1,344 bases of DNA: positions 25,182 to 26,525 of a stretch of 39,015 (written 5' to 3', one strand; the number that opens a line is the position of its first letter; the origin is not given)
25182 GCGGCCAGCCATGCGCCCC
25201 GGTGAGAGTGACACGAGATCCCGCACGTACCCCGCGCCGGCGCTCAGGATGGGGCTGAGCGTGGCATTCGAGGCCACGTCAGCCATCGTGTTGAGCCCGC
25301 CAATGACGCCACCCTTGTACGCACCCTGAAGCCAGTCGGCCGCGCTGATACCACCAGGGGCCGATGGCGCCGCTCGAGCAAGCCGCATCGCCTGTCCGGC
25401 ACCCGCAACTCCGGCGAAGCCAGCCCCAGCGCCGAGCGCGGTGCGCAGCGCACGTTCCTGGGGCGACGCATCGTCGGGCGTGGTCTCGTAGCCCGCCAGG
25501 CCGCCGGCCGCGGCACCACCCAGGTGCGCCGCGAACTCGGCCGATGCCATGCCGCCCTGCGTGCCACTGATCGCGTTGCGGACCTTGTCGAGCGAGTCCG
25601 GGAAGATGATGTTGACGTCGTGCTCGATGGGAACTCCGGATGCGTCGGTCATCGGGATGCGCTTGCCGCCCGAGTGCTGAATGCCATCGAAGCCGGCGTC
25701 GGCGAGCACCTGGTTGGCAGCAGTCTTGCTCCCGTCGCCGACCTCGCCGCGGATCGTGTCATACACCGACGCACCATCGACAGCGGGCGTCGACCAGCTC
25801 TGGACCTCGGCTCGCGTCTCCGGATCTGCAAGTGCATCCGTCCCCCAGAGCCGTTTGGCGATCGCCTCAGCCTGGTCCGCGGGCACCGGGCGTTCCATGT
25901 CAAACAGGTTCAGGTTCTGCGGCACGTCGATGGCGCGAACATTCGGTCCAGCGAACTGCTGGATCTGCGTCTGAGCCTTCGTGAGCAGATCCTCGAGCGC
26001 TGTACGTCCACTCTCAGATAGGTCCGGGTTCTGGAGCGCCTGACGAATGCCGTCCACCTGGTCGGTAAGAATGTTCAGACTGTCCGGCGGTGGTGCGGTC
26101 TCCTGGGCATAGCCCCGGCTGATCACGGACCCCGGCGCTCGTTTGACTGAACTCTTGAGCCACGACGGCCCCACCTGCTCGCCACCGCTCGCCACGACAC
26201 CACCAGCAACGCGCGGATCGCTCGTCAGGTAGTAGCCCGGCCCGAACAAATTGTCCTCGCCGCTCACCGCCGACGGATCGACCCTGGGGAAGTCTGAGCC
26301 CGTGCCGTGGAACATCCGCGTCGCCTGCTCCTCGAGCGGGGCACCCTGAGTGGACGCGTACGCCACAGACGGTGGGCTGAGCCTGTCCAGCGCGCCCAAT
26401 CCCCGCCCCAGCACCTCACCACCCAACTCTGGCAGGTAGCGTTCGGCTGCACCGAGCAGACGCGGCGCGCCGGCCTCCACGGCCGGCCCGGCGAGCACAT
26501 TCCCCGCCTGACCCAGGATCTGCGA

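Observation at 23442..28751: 1769-aa polyvalent virion protein that combines two muralytic domains with an ADP-ribosyltransferase-like domain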

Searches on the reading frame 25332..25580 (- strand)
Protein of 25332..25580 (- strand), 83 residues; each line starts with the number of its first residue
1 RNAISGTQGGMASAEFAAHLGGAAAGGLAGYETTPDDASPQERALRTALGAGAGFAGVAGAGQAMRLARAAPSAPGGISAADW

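Call 77: search_protein_families(library=pfam, proteins=[window:25332-25580:-], max_evalue=10)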
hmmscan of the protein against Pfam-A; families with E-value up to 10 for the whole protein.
seq(83 aa): 0 families

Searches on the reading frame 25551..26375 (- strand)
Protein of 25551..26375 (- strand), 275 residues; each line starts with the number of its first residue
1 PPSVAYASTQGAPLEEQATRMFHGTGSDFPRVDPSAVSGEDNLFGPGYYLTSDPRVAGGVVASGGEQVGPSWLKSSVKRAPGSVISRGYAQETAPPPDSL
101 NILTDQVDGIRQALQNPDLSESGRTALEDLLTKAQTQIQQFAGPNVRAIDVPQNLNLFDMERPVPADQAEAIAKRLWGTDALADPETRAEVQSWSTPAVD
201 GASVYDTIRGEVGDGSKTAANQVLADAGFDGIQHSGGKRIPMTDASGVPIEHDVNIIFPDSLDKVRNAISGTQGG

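Call 12: search_protein_families(library=pfam, proteins=[window:25551-26375:-], max_evalue=10)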
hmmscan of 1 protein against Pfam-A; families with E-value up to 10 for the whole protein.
seq(275 aa): 2 families
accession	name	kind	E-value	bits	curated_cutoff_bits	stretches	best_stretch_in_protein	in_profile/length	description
PF18760.7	ART-PolyVal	-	0.058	14.6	31.2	1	20-75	8-60/140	ADP-Ribosyltransferase in polyvalent proteins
PF03475.19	YiiM_3-alpha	-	0.2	12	22.7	1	107-133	17-43/44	YiiM-like, 3-alpha helix domain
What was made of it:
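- On ART-PolyVal (Pfam PF18760): Only profile positions 8-60 of 140 are matched (call 12).
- Closest known: Phage and conjugative-element 'polyvalent proteins' carrying ART-PolyVal domains. Different: The ART module has two helical inserts, so the Pfam model matches only its first third (call 12).
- The window's own ART-PolyVal score is far below Pfam's cut-off (14.6 against 31.2 bits, call 12).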

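Call 19: search_protein_families(library=pfam, alignment_id=A1, max_evalue=1)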
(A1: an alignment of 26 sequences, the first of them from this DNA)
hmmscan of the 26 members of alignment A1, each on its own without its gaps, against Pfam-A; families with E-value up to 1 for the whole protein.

A. member 1, seq(261 aa): 2 families
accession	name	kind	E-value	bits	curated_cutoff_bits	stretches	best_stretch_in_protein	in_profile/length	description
PF18760.7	ART-PolyVal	-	0.074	14.3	31.2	1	6-61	8-60/140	ADP-Ribosyltransferase in polyvalent proteins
PF03475.19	YiiM_3-alpha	-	0.19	12.1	22.7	1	93-119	17-43/44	YiiM-like, 3-alpha helix domain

B. families by the number of members that match (of 26 scanned): 18 families
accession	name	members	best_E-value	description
PF18760.7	ART-PolyVal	20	2.5e-11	ADP-Ribosyltransferase in polyvalent proteins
PF13151.12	DUF3990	17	1.2e-05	Protein of unknown function (DUF3990)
PF06476.17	DUF1090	1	0.00073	Protein of unknown function (DUF1090)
PF09375.15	Peptidase_M75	1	0.0081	Imelysin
PF12362.13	DUF3646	1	0.011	DNA polymerase III gamma and tau subunits C terminal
PF16326.10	ABC_tran_CTD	1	0.012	ABC transporter C-terminal domain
PF08435.17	Calici_coat_C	1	0.021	Calicivirus coat protein C-terminal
PF00535.33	Glycos_transf_2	1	0.024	Glycosyl transferase family 2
PF10944.13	DUF2630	1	0.03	Protein of unknown function (DUF2630)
PF18604.6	PreAtp-grasp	1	0.064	Pre ATP-grasp domain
PF20129.4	DUF6519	1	0.076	Family of unknown function (DUF6519)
PF08766.16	DEK_C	1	0.076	DEK C terminal domain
PF04296.18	YlxR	1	0.09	Protein of unknown function (DUF448)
PF21937.1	Yop-YscD_ppl_2nd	1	0.11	YscD/CdsD-like Bon-like domain 2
PF13620.12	CarboxypepD_reg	1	0.11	Carboxypeptidase regulatory-like domain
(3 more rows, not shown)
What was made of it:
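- On ART-PolyVal (Pfam PF18760): 20 of 26 module relatives hit PF18760 at E<=1 (call 19).
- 20 of 26 family members hit PF18760 (call 19).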

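Call 20: search_solved_structures(query=A1, max_evalue=10, show_alignments=2)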
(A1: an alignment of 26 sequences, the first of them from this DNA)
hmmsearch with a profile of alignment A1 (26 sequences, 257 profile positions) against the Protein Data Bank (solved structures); distinct sequences matched with E-value up to 10: 1.
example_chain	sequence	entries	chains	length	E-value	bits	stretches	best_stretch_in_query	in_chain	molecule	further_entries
5zxd_A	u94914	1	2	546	0.0017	21.9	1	127-212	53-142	ATP-binding cassette sub-family F member 1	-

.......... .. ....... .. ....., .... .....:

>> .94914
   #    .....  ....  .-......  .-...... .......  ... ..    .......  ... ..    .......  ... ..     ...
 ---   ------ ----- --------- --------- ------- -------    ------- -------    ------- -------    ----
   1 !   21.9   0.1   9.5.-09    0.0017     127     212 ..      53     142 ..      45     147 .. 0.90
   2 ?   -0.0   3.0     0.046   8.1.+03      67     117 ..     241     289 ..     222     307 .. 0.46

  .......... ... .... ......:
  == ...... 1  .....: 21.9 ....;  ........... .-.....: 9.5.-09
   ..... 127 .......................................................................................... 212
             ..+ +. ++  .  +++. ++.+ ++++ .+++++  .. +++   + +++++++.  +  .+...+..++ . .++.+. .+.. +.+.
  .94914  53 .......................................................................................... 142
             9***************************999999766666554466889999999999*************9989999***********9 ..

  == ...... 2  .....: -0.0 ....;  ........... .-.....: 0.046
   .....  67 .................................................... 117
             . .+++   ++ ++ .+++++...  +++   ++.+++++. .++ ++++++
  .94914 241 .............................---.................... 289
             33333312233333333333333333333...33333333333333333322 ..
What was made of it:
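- Tried and rejected: A profile of the ART family against the PDB: one irrelevant hit, an ABCF1 helical region at E 0.0017 that falls in the helical insert (call 20).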

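Call 31: predict_structure(alignment_id=A1)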
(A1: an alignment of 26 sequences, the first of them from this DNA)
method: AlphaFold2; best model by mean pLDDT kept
length: 261 residues; sequences in the alignment: 26
mean_pLDDT: 84.8   pTM: 0.69
mean pLDDT of the five models: 84.8, 83.5, 83.0, 81.5, 81.2
residues with pLDDT >= 90: 138; 70-90: 79; 50-70: 36; < 50: 8
segments of 3 or more residues with pLDDT < 50: 76-80, 128-130
pLDDT, mean of each block of 10 residues (from residue 1): 87 62 81 91 67 78 72 54 71 94 97 93 60 87 98 98 96 97 98 94 96 98 78 85 94 80 57
secondary structure, 60 per line:
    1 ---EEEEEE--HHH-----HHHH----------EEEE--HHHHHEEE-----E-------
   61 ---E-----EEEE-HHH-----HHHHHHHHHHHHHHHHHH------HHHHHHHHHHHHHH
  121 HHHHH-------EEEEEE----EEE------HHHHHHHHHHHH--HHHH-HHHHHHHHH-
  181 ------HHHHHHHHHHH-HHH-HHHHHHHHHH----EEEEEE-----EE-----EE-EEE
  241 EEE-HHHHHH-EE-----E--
elements in order: E4-9 H20-23 E34-37 H40-44 E45-47 E70-73 H83-100 H107-125 E133-138 E143-145 H152-163 H166-169 H171-179 H187-197 H203-212 E217-222 E238-243 H245-250
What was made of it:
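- On ART-PolyVal (Pfam PF18760): In the AF2 model H and Y lie on strands and D lies on the residue immediately before a strand (call 31).
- The AF2 model (pLDDT 84.8) places them on strands 1 and 2 and on the residue immediately before a later strand (call 31).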

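Call 36: fold_search(model_id=the predicted structure, library=pdb)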
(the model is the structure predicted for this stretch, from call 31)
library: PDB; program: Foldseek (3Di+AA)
matches with E <= 10: 215; with E <= 0.001: 0
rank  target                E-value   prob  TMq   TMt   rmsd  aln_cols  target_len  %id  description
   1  5mgp_z                2.7e-01  0.15  0.15  0.11  24.0       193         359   10  Structural basis for ArfA-RF2 mediated translation termination on stop-codon lacking mRNAs (released 2016-12-14)
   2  8d0b_F                4.6e-01  0.21  0.17  0.06  15.1       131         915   11  Human CST-DNA polymerase alpha/primase preinitiation complex bound to 4xTEL-foldback template (released 2022-06-22)
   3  9clb_D                8.9e-01  0.28  0.15  0.32  16.6       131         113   11  Crystal structure of Bak bound to the inhibitory aBAK (released 2025-07-16)
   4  5iud_G                8.9e-01  0.18  0.17  0.06  12.6       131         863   12  Human DNA polymerase alpha in binary complex with a DNA:DNA template-primer (released 2016-04-13)
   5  8c5p_A                8.9e-01  0.03  0.12  0.14  21.0       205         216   11  E. coli NfsB mutant N71S T41L with acetate (released 2023-04-19)
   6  2pvq                  9.4e-01  0.23  0.16  0.21  23.2       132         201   10  Crystal structure of Ochrobactrum anthropi glutathione transferase Cys10Ala mutant with glutathione bound at the H-site (released 2008-01-15)
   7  7xnj_A                1.0e+00  0.91  0.18  0.63   2.8        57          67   19  Stress Response Facilitator A SrfA (released 2023-05-03)
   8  5imj_A                1.1e+00  0.08  0.16  0.17  19.6       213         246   11  Crystal structure of a Z-ring associated protein from Escherichia coli (released 2017-03-08)
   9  9l5s_CV               1.1e+00  0.94  0.18  0.63   2.4        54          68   17  Cryo-EM structure of the thermophile spliceosome (state B*Q1) (released 2025-03-12)
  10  4oyd_B                1.5e+00  0.18  0.15  0.31  19.4       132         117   11  Crystal structure of a computationally designed inhibitor of an Epstein-Barr viral Bcl-2 protein (released 2014-07-09)
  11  6iol_N                1.6e+00  0.04  0.13  0.11  16.1       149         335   14  Cryo-EM structure of multidrug efflux pump MexAB-OprM (60 degree state) (released 2019-04-03)
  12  4i9q_B                1.6e+00  0.01  0.08  0.04  23.3       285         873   12  Crystal structure of the ternary complex of the D714A mutant of RB69 DNA polymerase (released 2013-10-09)
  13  7t8n_AAA              1.7e+00  0.14  0.16  0.30  24.8       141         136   14  Crystal structure of the PNAG binding module PgaA-TPR 220-359 (released 2022-08-03)
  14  1od2_B                1.7e+00  0.08  0.13  0.07  12.8       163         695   16  Acetyl-CoA Carboxylase Carboxyltransferase Domain (released 2003-04-03)
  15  9s9j                  1.7e+00  0.06  0.13  0.19  17.3       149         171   14  S. islandicus CdvB (closed) (released 2026-01-28)
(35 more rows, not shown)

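Call 40: fold_search(model_id=the predicted structure, library=viral)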
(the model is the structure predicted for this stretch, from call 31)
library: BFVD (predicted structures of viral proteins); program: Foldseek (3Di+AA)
matches with E <= 10: 437; with E <= 0.001: 5
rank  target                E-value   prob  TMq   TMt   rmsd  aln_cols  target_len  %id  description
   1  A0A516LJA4            1.3e-08  1.00  0.50  0.27   8.1       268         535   17  (no name in the UniProt tables at hand)
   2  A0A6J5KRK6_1          2.7e-05  1.00  0.44  0.10   8.2       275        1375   10  Large polyvalent protein associated domain-containing protein [uncultured Caudovirales phage]
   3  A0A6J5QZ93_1          2.7e-04  1.00  0.37  0.10  12.8       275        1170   13  Uncharacterized protein [uncultured Caudovirales phage]
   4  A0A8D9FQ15            8.9e-04  1.00  0.43  0.59   5.6       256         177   10  Uncharacterized protein [uncultured marine phage]
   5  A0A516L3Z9            9.5e-04  1.00  0.35  0.15  10.0       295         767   13  (no name in the UniProt tables at hand)
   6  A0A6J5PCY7            1.7e-03  1.00  0.38  0.11   8.8       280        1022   15  ParB/Sulfiredoxin [uncultured Caudovirales phage]
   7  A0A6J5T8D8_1          1.1e-02  1.00  0.29  0.11   6.4       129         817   13  Large polyvalent protein associated domain-containing protein [uncultured Caudovirales phage]
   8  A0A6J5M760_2          2.6e-02  0.93  0.32  0.13   9.5       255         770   13  N-acetyltransferase domain-containing protein [uncultured Caudovirales phage]
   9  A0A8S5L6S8            1.6e-01  0.44  0.25  0.09  11.2       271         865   14  DUF5710 domain-containing protein [Siphoviridae sp. cts9W16]
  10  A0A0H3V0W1            2.4e-01  1.00  0.18  0.64   2.0        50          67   18  (no name in the UniProt tables at hand)
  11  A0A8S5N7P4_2          2.5e-01  0.44  0.31  0.09  11.5       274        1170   12  Nuclease [Myoviridae sp. ctiBE32]
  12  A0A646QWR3            2.8e-01  0.16  0.16  0.04  24.8       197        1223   17  (no name in the UniProt tables at hand)
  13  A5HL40                3.2e-01  0.54  0.35  0.08  11.8       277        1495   11  PfWMP3_26 [Phormidium phage Pf-WMP3]
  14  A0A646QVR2            4.3e-01  1.00  0.16  0.75   0.7        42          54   26  (no name in the UniProt tables at hand)
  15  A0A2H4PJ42            4.6e-01  0.91  0.16  0.56   9.7        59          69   19  Uncharacterized protein [Corynebacterium phage phi674]
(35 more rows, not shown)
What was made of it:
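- On ART-PolyVal (Pfam PF18760): BFVD matches are polyvalent proteins (call 40).
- The best BFVD structural matches are phage polyvalent proteins, E 1e-8 to 1e-3 (call 40).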

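Call 46: search_dna_similar(query=window:25551-26333:-, collection=phages, mode=protein, max_evalue=0.001, max_rows=25)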
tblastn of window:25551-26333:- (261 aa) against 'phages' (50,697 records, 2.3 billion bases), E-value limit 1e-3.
No match.

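Call 72: search_protein_representatives(alignment_id=A1)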
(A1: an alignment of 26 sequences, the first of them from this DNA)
Query: 26 sequences, 257 profile positions. Proteins with E-value up to 0.001 (for the whole library): 3965; up to 1e-10: 843; up to 1e-30: 139. The best 150 are listed.
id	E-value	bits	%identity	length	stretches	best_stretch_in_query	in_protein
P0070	2.4e-143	493.3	-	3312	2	3-257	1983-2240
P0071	6.3e-128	442.8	-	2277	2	3-257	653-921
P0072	5.0e-94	331.7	-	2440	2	3-257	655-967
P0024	6.4e-86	305.1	-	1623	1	2-257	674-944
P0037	5.4e-85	302.1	-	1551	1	2-257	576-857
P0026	4.8e-82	292.4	-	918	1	3-257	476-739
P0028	3.4e-81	289.6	-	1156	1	2-257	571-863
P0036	4.2e-80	286.0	-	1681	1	3-257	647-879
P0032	3.3e-78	279.8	-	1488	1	3-257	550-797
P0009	1.1e-75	271.6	-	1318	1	2-257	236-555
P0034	1.5e-75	271.2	-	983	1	7-257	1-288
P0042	3.4e-75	270.0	-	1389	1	2-257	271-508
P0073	2.3e-74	267.2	-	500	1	3-254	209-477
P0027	4.6e-74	266.3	-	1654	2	120-257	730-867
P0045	8.5e-74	265.4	-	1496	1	3-257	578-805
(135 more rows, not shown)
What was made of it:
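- Nearly all of the top 150 are proteins of 1000-3300 aa with the module in an internal position (call 72).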
